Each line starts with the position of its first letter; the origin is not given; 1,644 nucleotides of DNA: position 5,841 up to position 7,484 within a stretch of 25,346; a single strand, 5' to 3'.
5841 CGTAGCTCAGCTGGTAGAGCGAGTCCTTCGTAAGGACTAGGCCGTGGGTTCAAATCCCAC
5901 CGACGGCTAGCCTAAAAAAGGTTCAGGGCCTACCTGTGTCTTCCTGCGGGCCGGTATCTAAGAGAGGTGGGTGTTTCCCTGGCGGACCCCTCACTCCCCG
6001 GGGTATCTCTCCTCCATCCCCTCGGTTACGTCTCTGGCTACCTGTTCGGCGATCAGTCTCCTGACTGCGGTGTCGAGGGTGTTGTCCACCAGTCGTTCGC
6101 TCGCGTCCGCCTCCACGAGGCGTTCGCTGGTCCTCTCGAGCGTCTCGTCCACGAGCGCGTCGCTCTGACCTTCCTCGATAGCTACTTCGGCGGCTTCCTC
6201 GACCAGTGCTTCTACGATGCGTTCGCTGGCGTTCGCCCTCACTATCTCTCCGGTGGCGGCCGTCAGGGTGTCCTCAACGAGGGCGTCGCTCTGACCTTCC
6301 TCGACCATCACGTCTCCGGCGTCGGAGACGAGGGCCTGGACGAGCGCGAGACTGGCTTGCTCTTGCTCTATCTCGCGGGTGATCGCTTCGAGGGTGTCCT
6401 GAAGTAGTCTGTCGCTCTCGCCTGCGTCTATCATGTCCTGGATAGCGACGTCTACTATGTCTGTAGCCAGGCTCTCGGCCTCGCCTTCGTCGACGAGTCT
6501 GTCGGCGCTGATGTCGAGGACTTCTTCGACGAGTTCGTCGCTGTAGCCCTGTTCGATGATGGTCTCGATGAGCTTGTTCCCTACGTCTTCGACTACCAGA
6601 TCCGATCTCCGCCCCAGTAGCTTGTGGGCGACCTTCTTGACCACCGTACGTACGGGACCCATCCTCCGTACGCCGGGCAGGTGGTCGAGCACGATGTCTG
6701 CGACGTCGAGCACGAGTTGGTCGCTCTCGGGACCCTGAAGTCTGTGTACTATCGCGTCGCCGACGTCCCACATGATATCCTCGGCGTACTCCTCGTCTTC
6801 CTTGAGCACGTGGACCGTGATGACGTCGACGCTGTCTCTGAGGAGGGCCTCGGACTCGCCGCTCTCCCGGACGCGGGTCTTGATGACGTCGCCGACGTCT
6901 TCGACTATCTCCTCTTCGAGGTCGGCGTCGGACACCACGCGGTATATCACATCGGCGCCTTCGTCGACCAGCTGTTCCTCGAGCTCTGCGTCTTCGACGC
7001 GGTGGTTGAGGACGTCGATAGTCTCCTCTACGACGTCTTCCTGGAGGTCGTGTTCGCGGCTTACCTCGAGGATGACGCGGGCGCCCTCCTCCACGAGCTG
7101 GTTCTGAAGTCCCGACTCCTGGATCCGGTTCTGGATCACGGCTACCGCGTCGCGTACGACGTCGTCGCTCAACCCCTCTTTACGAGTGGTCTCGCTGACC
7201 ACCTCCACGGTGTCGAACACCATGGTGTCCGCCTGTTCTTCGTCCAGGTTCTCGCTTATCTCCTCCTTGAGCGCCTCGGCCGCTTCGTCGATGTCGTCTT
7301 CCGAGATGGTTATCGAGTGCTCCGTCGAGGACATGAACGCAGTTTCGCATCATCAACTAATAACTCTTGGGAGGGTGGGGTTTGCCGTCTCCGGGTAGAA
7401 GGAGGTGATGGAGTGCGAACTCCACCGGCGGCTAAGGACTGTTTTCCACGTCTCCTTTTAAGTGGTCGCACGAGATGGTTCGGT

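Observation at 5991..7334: Symmetric 9 + basic hinge + 9 architecture of 21-aa amphipathic repeats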

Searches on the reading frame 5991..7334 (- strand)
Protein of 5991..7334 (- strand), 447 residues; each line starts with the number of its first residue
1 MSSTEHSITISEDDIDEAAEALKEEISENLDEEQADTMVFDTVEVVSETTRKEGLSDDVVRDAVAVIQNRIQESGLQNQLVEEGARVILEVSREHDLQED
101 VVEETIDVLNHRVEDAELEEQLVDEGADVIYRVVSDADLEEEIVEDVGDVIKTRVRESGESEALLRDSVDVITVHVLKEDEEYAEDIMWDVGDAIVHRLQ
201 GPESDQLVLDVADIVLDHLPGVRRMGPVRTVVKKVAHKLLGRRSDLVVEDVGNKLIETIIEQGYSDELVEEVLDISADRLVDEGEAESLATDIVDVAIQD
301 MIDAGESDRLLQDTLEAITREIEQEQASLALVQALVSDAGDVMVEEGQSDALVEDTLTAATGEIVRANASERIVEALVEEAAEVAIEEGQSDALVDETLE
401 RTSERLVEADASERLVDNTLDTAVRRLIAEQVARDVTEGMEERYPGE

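Call 3: search_protein_families(library=pfam, proteins=[window:5991-7334:-], max_evalue=10)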
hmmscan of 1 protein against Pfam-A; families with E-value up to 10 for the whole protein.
window:5991-7334:- (447 aa): 3 families
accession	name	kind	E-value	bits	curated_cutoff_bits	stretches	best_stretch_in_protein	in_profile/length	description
PF21933.2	MCM5_C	-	0.0041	17.4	27.2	1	253-276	19-42/59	MCM5, C-terminal domain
PF14166.11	YueH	-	0.032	14.5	27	2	268-297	48-77/79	YueH-like protein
PF14841.11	FliG_M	-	6.6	7.5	25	1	125-160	39-74/76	FliG middle domain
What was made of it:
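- On Exchangeable apolipoprotein (Pfam Apolipoprotein PF01442-type): No such Pfam hit at E <= 10 (call 3).
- On DUF445 (PF04286): The window protein has no hit (call 3).
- On HEAT/ARM alpha-solenoid repeats: The window protein has none (call 3).
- On SMC-like fold-back proteins: There are no ATPase motifs or Pfam hits (call 3).
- There is no Pfam apolipoprotein or phasin hit (call 3). All hits fall below the Pfam cut-off of 33.8 bits, and the window protein has none at E <= 10 (call 3).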

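Call 4: search_protein_families(library=ncbifam, proteins=[window:5991-7334:-], max_evalue=10)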
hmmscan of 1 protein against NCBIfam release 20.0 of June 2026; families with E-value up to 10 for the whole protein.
window:5991-7334:- (447 aa): 4 families
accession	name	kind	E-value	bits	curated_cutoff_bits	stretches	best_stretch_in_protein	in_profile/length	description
NF010733.0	PRK14135.1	equivalog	0.0042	16.8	240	1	231-290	160-219/267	recombination regulator RecX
TIGR03595.1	Obg_CgtA_exten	equivalog_domain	0.007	16.2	37.65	1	61-86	30-55/70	Obg family GTPase CgtA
TIGR01129.1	secD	equivalog_domain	0.062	12.4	244.4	2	43-91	21-71/397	protein translocase subunit SecD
TIGR00283.1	arch_pth2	equivalog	0.37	11.1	82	1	305-352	48-95/115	aminoacyl-tRNA hydrolase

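Call 8: find_homologous_proteins(query=window:5994-7334:-, max_evalue=0.001)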
Query window:5994-7334:- (447 aa): 2 proteins with E <= 0.001 among 8000 candidates.
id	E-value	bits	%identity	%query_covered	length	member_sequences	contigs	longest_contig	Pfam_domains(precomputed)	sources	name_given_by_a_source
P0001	1.3e-75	274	50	59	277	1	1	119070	-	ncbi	-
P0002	2.1e-73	266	51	58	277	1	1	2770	-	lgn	-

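Call 17: predict_structure(protein=window:5994-7334:-)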
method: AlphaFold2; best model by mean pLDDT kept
length: 447 residues; sequences in the alignment: 1
mean_pLDDT: 52.3   pTM: 0.33
mean pLDDT of the five models: 52.3, 48.8, 47.1, 46.5, 43.7
residues with pLDDT >= 90: 0; 70-90: 10; 50-70: 270; < 50: 167
segments of 3 or more residues with pLDDT < 50: 1-14, 22-29, 115-130, 132-137, 170-179, 198-203, 280-374
pLDDT, mean of each block of 10 residues (from residue 1): 35 48 47 56 58 56 63 56 60 57 61 49 47 49 55 53 51 47 54 51 51 56 55 59 56 62 57 57 44 43 40 43 41 45 45 45 43 52 54 54 53 53 59 69 69
secondary structure, 60 per line:
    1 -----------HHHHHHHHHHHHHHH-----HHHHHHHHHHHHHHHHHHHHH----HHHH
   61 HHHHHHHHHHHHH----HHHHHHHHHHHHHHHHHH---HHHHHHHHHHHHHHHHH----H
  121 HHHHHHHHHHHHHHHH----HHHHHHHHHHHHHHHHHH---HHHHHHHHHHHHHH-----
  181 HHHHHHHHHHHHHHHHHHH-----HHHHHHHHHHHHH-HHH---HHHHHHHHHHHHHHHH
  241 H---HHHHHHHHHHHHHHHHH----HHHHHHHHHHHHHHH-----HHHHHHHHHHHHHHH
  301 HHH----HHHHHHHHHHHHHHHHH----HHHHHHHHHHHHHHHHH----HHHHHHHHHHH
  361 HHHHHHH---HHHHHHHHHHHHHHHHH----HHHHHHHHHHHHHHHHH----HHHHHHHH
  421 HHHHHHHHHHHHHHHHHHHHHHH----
elements in order: H12-26 H32-52 H57-73 H78-95 H99-115 H120-136 H141-158 H162-175 H181-199 H205-217 H225-241 H245-261 H266-280 H286-303 H308-324 H329-345 H350-367 H371-387 H392-408 H413-443
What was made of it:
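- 7233..7334 (-): N-cap, residues 1-34: a short alternating-hydrophobic stretch (HSITIS, YxIxF in relatives) followed by an acidic helix (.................). AF2 secondary structure places a helix at 12-26 (call 17).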

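Call 19: find_encoding_contigs(protein=P0001, flank=8000, max_places=4)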
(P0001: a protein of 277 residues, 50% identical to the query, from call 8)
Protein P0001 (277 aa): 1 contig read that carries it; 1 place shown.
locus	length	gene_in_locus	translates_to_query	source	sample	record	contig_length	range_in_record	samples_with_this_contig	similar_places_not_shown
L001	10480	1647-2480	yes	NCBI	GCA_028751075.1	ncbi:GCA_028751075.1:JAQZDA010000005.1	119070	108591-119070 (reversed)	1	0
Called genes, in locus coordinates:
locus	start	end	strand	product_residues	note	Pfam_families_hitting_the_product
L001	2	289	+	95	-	?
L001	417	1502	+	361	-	-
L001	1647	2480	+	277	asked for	-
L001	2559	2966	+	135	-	-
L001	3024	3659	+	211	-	PF01323:DSBA, PF13462:Thioredoxin_4 (weak)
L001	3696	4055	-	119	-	PF01521:Fe-S_biosyn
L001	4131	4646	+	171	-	-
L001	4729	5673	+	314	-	PF00924:MS_channel_2nd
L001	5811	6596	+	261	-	PF01370:Epimerase (faint)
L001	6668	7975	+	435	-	PF00668:Condensation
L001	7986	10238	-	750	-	PF02359:CDC48_N, PF02933:CDC48_2, PF13191:AAA_16 (weak), PF00004:AAA, PF05496:RuvB_N, PF17862:AAA_lid_3, PF00004:AAA, PF17862:AAA_lid_3, +24 more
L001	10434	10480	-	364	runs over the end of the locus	-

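Call 20: find_encoding_contigs(protein=window:5991-7334:-, flank=3000, max_places=4)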
Protein window:5991-7334:- (447 aa): no gene with exactly this product is on record in the collection.

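Call 21: search_protein_representatives(protein=window:5994-7334:-)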
Query: 447 residues. Proteins with E-value up to 0.001 (for the whole library): 10; up to 1e-10: 5; up to 1e-30: 2. The best 10 are listed.
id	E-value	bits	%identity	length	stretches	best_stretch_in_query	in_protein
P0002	6.7e-74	266.2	56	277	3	144-310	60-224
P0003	5.4e-51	190.8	33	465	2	135-356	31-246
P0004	2.1e-20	90.1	32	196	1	128-314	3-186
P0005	2.2e-18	83.5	39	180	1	140-303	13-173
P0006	4.7e-17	79.1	31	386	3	189-320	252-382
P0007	2.0e-08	50.7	18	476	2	245-432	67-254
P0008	2.5e-07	47.1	35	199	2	184-313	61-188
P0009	2.0e-06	44.1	36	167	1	133-277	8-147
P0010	5.2e-04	36.1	41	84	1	4-74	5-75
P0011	8.3e-04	35.5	31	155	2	189-294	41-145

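Call 25: find_homologous_proteins(query=A1, max_evalue=0.001)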
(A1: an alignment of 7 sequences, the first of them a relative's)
Query A1 (7 sequences) (199 aa, profile of the alignment): 15 proteins with E <= 0.001 among 8000 candidates.
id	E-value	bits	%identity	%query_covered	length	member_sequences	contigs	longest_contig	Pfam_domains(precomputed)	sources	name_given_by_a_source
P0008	2.3e-78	280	100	100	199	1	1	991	-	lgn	-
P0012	2.1e-72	261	80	100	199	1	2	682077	-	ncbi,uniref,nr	ncbi:hypothetical protein ACFR9U_04930 [Halorientalis brevis]|uniref:Uncharacterized protein n=1 Tax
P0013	2.2e-72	261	81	100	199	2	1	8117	-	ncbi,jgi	-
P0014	1.5e-71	258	79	97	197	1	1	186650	-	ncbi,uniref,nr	ncbi:hypothetical protein [Halorientalis salina]|uniref:hypothetical protein n=1 Tax=Halorientalis s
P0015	4.5e-67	244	66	98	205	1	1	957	-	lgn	-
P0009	6.2e-66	240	69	73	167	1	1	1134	-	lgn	-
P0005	2.7e-63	231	41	81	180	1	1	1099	-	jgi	jgi:hypothetical protein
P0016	1.3e-56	210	41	81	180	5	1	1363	-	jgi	jgi:sorbitol-specific phosphotransferase system component IIA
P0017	2.6e-54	202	37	87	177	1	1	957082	-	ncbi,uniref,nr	ncbi:hypothetical protein [Halorientalis pallida]|uniref:Uncharacterized protein n=1 Tax=Haloriental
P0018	1.8e-53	199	53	94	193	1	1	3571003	-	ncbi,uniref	ncbi:hypothetical protein ACOZ4N_19465 [Halorientalis pallida]|uniref:hypothetical protein n=1 Tax=H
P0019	2.2e-53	199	54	95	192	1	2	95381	-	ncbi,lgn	ncbi:MAG: hypothetical protein ABEJ94_04615 [Halorientalis sp.]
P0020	5.1e-46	175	34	81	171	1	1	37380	-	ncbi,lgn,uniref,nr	ncbi:hypothetical protein [Halorientalis sp.]|uniref:hypothetical protein n=1 Tax=Halorientalis sp. 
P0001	6.0e-45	171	29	95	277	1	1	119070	-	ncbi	-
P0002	4.1e-44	169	29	93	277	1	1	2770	-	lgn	-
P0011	9.7e-40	154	25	56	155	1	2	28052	-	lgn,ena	-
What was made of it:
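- There are 10 hits among 1.84 billion cluster representatives (call 21) and 15 hits with a family profile (call 25).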

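Call 28: search_solved_structures(query=A1, max_evalue=10, show_alignments=2)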
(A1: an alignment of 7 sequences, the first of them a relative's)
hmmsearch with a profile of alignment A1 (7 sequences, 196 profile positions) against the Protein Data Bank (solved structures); distinct sequences matched with E-value up to 10: 6.
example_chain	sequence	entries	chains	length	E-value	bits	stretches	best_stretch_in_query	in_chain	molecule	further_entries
5cwb_A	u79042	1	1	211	0.00071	22.6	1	12-152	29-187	Designed helical repeat protein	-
8cwy_A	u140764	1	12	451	0.012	18.6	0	12-177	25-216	T32-15-1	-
8cws_A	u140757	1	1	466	0.018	18.1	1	12-176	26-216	F4132-2 Chain A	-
2q07_A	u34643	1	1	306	0.11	15.5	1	104-166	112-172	Uncharacterized protein AF0587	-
8pwz_A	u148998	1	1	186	0.97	12.4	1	21-63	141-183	UPF0336 protein Rv0504c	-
9k82_A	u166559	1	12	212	1.4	11.8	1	117-158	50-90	Fiber-n5-Zn1-HEHE-917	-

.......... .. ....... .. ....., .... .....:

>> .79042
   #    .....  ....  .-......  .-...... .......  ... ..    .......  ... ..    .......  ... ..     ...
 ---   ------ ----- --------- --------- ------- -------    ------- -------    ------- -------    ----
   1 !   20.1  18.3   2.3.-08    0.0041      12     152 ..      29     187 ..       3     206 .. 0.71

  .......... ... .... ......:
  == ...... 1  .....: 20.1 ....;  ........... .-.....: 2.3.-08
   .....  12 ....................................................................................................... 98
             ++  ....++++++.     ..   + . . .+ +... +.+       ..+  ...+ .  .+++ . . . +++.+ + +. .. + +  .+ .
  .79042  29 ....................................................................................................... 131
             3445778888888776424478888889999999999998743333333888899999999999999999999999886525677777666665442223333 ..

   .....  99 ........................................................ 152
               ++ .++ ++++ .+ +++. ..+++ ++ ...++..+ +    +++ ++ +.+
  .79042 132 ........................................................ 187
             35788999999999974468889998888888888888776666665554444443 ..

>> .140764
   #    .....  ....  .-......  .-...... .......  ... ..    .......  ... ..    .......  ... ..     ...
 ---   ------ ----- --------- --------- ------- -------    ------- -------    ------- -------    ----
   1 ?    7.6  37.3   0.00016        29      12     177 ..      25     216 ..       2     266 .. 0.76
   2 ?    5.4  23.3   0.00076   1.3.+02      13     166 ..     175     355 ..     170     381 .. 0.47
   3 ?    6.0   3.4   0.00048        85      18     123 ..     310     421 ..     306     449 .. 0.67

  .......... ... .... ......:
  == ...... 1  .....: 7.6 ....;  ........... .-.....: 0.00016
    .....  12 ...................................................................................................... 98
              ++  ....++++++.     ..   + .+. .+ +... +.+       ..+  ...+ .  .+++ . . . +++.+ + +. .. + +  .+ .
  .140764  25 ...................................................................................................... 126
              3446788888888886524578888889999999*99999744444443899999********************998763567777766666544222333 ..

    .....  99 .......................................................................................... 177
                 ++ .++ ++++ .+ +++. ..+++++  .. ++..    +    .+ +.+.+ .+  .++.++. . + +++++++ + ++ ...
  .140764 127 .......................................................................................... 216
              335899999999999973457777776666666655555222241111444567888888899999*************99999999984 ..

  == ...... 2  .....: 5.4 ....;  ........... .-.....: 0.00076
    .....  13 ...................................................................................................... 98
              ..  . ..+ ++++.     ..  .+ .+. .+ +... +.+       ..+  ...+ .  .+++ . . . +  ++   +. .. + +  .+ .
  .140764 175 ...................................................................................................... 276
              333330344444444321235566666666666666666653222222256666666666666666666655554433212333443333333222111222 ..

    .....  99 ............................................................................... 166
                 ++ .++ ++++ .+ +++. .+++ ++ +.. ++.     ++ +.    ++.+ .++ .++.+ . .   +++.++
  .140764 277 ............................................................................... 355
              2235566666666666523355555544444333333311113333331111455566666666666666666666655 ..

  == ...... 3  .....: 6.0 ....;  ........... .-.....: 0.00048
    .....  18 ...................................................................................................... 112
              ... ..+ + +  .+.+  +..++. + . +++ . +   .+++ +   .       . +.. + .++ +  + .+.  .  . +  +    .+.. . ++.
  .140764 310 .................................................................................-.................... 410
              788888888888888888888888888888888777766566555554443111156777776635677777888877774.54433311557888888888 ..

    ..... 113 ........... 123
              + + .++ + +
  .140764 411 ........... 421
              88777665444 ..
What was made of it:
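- Closest known: De novo designed helical repeat proteins. Same: This is the best sequence-level match of the family profile in the PDB (E = 7e-4 over profile positions 12-152; call 28).
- The family profile's best PDB match is a de novo designed helical repeat protein, 5cwb, at E = 7e-4 (call 28).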

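Call 29: search_solved_structures(query=window:5994-7334:-, max_evalue=10)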
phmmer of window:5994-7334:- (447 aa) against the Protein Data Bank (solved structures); distinct sequences matched with E-value up to 10: 0.
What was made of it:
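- Tried and rejected: The family profile found only designed repeat proteins (calls 28, 29).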

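Call 31: find_encoding_contigs(protein=P0012, flank=6000, max_places=2)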
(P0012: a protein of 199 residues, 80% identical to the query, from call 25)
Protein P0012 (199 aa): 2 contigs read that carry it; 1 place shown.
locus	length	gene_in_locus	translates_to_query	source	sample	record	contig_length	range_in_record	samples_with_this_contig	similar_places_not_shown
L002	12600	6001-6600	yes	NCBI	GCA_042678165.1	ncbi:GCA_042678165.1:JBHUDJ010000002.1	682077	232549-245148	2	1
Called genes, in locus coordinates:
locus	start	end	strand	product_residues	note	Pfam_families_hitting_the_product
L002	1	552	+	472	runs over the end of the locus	PF02874:ATP-synt_ab_N, PF00006:ATP-synt_ab, PF22919:ATP-synt_VA_C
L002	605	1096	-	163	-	PF12158:DUF3592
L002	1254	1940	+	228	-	PF01813:ATP-synt_D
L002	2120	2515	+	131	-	PF19792:DUF6276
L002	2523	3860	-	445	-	PF25162:DUF7827 (weak)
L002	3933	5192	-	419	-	PF03463:eRF1_1, PF18854:baeRF_family10, PF03464:eRF1_2, PF18859:acVLRF1, PF03465:eRF1_3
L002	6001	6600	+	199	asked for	-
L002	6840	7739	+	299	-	PF00142:Fer4_NifH (faint), PF01656:CbiA, PF02374:ArsA_ATPase (weak), PF06564:CBP_BcsQ (weak), PF09140:MipZ, PF10609:ParA, PF13614:AAA_31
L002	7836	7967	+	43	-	-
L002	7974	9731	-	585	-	PF03485:Arg_tRNA_synt_N, PF00750:tRNA-synt_1d, PF05746:DALR_1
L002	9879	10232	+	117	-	-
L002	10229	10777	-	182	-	PF20575:HTH_63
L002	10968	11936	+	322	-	PF04055:Radical_SAM, PF08608:Wyosine_form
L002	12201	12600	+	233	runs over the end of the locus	PF25213:HVO_A0261_N (weak), PF01982:CTP-dep_RFKase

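Call 32: find_encoding_contigs(protein=P0018, flank=6000, max_places=2)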
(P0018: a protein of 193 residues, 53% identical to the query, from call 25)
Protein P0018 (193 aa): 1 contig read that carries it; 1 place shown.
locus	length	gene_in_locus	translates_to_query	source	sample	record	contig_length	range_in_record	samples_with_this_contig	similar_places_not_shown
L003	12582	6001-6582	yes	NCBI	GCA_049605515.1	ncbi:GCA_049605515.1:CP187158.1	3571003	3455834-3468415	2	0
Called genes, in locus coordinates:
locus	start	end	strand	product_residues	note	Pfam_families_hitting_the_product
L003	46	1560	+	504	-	PF01266:DAO (weak), PF01593:Amino_oxidase, PF07992:Pyr_redox_2 (faint), PF13450:NAD_binding_8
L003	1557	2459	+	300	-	PF01040:UbiA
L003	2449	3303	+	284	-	PF04240:Caroten_synth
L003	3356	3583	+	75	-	PF25259:DUF7860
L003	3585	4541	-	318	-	PF00494:SQS_PSY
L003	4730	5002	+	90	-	PF24430:DUF7553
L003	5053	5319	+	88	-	PF24430:DUF7553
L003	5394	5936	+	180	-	-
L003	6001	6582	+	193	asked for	-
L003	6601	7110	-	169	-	-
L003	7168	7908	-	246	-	PF00106:adh_short, PF08659:KR, PF13561:adh_short_C2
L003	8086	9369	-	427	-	PF04455:Saccharop_dh_N, PF21571:ArgZ-like_C_1st, PF00205:TPP_enzyme_M (faint), PF21570:ArgZ-like_C_2nd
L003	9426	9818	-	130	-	-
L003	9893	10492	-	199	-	-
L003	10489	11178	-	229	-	PF13462:Thioredoxin_4, PF13098:Thioredoxin_2 (faint)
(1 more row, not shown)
